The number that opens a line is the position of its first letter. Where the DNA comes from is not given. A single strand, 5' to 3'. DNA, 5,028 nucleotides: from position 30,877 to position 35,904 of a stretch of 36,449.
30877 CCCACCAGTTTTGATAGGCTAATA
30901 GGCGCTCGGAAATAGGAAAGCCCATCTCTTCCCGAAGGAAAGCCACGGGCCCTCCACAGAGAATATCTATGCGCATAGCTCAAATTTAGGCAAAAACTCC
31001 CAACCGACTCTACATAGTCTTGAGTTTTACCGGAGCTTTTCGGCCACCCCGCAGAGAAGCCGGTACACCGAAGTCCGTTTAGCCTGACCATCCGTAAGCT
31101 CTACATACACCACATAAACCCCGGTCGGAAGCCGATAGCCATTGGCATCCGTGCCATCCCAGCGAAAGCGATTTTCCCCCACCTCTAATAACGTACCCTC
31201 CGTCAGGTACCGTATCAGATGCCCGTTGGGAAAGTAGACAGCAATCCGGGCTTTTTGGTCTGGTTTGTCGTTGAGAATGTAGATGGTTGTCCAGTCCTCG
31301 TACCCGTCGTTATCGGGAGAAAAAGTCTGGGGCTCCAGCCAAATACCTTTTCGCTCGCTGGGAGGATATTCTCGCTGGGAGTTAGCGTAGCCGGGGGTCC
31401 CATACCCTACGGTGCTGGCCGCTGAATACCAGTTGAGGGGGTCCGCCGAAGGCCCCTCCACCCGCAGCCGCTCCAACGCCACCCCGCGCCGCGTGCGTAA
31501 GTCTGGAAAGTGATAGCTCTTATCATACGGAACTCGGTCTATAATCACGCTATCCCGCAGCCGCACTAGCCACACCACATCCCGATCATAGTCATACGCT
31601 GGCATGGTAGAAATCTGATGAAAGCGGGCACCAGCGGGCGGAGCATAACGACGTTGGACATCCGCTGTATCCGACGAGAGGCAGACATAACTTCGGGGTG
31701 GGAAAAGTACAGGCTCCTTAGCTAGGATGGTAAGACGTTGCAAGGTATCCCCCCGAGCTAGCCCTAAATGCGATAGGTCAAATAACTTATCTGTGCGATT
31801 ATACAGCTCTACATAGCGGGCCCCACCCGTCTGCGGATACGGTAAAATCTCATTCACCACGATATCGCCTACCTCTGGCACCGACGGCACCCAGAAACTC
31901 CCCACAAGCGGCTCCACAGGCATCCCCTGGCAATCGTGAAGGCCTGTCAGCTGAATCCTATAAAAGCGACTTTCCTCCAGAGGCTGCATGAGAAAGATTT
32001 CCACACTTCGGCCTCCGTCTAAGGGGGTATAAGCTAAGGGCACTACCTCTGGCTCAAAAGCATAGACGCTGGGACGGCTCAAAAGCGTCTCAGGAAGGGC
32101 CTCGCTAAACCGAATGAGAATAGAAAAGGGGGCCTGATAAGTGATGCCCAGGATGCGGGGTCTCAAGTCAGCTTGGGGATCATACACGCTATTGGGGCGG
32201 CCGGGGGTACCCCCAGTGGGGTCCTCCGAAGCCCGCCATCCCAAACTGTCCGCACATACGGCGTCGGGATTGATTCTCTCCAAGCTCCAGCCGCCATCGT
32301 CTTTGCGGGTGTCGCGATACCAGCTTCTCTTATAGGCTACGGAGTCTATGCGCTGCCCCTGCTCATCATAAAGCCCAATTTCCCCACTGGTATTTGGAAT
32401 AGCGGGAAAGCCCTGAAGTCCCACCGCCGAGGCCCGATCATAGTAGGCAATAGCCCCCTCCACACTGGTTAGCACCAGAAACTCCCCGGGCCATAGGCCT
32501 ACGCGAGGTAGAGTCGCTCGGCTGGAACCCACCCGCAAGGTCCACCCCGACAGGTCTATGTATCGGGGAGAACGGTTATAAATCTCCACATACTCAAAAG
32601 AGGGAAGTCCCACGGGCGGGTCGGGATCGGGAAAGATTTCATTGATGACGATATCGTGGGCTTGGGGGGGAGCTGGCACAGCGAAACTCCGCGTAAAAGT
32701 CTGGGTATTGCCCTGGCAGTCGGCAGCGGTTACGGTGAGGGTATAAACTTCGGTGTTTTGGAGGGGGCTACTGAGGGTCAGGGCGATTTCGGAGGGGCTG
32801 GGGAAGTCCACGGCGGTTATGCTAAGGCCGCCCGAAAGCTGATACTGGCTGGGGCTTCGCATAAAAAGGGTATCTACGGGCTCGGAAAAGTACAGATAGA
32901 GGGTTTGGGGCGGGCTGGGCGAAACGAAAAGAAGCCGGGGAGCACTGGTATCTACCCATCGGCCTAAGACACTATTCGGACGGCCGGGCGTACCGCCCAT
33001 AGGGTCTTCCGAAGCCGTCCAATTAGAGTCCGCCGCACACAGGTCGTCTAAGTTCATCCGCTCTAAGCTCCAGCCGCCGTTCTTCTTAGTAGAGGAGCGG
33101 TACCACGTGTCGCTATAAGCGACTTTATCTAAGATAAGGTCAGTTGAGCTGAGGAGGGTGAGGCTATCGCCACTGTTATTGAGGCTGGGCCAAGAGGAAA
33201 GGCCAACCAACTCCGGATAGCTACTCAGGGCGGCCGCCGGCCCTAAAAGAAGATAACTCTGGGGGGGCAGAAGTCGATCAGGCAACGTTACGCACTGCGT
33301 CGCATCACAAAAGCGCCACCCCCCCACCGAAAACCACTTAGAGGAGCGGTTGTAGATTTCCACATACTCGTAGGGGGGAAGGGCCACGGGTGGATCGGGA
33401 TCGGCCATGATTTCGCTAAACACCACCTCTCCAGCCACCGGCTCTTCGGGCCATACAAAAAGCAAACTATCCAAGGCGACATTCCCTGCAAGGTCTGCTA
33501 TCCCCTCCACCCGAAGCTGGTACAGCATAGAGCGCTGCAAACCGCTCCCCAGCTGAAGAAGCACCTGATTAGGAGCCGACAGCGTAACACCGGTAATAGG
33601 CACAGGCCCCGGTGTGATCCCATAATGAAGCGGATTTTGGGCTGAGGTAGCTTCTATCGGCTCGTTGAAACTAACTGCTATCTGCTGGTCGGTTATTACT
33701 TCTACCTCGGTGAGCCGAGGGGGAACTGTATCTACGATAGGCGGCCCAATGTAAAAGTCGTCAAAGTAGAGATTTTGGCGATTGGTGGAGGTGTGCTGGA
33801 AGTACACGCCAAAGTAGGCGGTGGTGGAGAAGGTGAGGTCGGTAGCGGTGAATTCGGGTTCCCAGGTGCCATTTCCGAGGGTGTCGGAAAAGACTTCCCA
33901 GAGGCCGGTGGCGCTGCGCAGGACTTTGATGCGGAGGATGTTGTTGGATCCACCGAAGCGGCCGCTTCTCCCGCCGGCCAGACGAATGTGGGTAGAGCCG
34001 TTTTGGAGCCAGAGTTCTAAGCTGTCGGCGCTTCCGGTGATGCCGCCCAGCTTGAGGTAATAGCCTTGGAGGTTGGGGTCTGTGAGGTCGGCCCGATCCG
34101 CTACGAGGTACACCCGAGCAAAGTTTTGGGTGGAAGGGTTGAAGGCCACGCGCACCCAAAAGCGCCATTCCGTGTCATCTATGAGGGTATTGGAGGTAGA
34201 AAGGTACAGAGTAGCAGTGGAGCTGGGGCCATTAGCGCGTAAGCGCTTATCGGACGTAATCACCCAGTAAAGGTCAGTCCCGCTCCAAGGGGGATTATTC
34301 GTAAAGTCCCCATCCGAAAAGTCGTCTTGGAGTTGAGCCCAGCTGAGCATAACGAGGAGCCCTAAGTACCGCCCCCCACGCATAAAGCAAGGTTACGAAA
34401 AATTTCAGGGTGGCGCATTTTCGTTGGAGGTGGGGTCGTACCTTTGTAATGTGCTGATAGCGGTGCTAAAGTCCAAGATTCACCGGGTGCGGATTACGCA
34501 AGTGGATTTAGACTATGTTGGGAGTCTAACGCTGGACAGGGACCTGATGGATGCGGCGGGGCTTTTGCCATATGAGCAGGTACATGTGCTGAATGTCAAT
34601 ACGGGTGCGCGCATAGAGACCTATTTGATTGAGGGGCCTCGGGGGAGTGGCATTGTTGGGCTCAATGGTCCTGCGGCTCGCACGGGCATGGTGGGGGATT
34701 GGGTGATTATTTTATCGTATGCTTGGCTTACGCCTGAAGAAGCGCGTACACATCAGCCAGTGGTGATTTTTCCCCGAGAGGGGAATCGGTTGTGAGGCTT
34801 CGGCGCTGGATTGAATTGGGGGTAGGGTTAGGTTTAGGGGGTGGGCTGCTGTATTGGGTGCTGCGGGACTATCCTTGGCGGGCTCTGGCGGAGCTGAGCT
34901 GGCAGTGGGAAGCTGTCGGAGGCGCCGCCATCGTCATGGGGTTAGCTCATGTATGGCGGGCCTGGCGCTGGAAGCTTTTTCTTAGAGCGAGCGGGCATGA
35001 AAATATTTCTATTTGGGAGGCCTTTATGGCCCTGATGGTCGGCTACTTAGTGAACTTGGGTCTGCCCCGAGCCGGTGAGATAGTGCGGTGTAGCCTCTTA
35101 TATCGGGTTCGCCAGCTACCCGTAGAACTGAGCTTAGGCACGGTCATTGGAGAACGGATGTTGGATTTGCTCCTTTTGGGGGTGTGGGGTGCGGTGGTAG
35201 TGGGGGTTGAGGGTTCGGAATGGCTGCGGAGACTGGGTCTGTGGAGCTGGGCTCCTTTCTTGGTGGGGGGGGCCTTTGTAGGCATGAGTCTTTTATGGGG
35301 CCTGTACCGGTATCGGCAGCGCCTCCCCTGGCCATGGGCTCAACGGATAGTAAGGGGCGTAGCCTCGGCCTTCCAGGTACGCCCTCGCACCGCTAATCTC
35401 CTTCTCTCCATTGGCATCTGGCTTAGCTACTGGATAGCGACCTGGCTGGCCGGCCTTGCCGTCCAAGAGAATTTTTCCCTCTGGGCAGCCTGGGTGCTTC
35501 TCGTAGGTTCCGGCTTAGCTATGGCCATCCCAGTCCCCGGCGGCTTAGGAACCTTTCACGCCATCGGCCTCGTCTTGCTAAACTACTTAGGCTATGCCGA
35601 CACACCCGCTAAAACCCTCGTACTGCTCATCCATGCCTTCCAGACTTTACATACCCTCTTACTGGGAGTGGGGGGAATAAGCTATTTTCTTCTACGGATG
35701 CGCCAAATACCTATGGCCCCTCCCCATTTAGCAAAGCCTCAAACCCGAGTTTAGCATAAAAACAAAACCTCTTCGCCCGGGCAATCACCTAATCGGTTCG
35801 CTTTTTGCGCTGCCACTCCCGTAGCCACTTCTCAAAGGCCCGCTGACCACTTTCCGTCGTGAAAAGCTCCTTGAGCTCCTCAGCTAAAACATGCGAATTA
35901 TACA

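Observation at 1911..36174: A Bacteroidetes -7 box (TAnnTTTG) lies 4-7 nt from the start codon of every operon-leading gene, implying leaderless or near-leaderless mRNAs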

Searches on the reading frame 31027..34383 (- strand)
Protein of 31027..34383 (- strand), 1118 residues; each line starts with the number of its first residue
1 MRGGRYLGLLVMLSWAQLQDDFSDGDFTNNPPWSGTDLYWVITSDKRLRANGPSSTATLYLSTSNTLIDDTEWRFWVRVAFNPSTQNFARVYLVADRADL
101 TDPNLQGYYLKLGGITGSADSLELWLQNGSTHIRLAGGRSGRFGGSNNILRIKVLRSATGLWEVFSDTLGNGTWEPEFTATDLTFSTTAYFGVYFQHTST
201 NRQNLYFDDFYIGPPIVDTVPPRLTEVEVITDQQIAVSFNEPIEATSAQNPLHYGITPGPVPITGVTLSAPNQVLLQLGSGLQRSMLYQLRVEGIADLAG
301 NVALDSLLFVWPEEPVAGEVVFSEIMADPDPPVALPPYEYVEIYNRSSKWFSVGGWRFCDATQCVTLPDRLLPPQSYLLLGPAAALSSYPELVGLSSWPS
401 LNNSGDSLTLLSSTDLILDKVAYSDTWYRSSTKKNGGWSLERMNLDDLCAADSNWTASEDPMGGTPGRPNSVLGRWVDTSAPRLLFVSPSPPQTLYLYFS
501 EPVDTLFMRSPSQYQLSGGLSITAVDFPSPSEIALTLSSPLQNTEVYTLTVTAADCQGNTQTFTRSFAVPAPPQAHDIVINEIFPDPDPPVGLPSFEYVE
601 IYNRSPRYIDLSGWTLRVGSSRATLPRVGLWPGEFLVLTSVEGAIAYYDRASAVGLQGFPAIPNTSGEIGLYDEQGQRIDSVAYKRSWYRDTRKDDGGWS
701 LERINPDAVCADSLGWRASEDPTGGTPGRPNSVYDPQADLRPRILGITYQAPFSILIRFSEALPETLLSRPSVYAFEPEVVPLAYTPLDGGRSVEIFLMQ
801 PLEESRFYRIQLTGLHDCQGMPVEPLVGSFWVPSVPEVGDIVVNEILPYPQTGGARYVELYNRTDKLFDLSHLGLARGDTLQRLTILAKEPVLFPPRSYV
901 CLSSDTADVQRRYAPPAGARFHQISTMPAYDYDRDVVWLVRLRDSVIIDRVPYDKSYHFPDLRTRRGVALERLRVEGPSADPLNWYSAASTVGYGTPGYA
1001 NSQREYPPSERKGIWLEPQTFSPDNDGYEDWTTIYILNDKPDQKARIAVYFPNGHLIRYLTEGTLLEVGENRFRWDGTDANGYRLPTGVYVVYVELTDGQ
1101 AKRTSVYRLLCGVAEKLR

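Call 10: search_protein_families(library=pfam, proteins=[window:31027-34383:-])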
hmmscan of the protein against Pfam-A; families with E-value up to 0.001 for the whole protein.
window:31027-34383:- (1118 aa): 4 families
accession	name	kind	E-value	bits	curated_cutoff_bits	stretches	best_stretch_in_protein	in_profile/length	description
PF00932.25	LTD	-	4.2e-37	127.3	34.3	3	573-685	3-108/109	Lamin Tail Domain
PF13205.12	Big_5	-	3.1e-19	70.1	23.6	2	214-302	4-94/105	Bacterial Ig-like domain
PF13860.13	FlgD_ig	-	4.5e-08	33.4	27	1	1039-1099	19-78/79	FlgD Ig-like domain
PF13585.12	CHU_C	-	2.4e-05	24.8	27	1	1018-1103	4-79/86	CHU_C Type IX secretion signal domain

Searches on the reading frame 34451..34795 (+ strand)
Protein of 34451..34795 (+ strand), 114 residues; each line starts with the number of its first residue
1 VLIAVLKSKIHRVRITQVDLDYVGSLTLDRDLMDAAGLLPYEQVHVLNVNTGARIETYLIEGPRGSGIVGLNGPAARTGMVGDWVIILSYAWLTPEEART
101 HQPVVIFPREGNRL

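Call 10: search_protein_families(library=pfam, proteins=[window:34451-34795:+])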
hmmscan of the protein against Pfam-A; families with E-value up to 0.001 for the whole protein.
window:34451-34795:+ (114 aa): 1 family
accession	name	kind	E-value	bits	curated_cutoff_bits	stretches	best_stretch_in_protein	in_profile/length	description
PF02261.22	Asp_decarbox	-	1.4e-45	154.3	25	1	1-113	1-113/115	Aspartate decarboxylase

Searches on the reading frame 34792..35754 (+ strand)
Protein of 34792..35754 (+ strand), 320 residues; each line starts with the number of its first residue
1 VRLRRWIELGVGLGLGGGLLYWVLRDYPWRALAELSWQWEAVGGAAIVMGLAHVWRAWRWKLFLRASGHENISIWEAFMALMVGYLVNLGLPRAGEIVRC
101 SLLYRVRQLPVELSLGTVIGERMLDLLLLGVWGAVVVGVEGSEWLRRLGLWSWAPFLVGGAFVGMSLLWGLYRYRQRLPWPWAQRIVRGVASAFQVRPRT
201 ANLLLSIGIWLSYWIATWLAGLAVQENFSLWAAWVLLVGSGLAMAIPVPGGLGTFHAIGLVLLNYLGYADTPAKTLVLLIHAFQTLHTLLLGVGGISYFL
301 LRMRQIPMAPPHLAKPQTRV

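Call 10: search_protein_families(library=pfam, proteins=[window:34792-35754:+])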
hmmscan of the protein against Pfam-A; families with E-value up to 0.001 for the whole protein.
window:34792-35754:+ (320 aa): 1 family
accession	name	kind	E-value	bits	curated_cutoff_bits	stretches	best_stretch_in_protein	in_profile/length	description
PF03706.18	LPG_synthase_TM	-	2.8e-31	109.5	33.4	1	11-292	3-302/302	Lysylphosphatidylglycerol synthase TM region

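Call 16: find_encoding_contigs(protein=window:34792-35754:+, flank=10000, max_places=6)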
Protein window:34792-35754:+ (320 aa): 4 contigs read that carry it; 4 places shown.
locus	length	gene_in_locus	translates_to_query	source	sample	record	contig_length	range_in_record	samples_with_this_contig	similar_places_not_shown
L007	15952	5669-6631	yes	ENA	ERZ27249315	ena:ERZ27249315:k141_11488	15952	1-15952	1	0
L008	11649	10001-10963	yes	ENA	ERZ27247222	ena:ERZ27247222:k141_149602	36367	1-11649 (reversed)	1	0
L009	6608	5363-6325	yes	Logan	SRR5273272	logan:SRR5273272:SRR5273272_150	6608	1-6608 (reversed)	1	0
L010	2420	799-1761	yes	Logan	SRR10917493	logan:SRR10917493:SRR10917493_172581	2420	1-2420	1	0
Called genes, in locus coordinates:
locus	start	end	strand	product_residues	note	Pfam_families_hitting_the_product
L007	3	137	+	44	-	?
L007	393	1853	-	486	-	PF18158:AidB_N (weak), PF02770:Acyl-CoA_dh_M, PF00441:Acyl-CoA_dh_1, PF08028:Acyl-CoA_dh_2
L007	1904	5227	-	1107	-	PF13205:Big_5, PF00932:LTD, PF13860:FlgD_ig (weak)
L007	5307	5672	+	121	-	PF02261:Asp_decarbox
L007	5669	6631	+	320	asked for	PF03706:LPG_synthase_TM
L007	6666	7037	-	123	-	PF14771:DUF4476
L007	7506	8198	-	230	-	PF01148:CTP_transf_1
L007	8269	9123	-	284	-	PF02517:Rce1-like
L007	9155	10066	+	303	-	PF00005:ABC_tran, PF13304:AAA_21, PF13732:DrrA1-3_C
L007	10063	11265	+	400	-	PF12698:ABC2_membrane_3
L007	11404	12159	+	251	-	-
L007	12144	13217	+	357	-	PF00535:Glycos_transf_2, PF13506:Glyco_transf_21, PF13632:Glyco_trans_2_3 (faint)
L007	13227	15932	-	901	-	PF04234:CopC (faint), PF01835:MG2 (faint), PF13860:FlgD_ig (faint), PF00801:PKD, PF18911:PKD_4 (weak), PF00801:PKD (weak), PF18911:PKD_4, PF13585:CHU_C, +1 more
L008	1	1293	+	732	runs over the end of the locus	-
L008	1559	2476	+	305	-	-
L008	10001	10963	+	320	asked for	PF03706:LPG_synthase_TM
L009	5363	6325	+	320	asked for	PF03706:LPG_synthase_TM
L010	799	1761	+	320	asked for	PF03706:LPG_synthase_TM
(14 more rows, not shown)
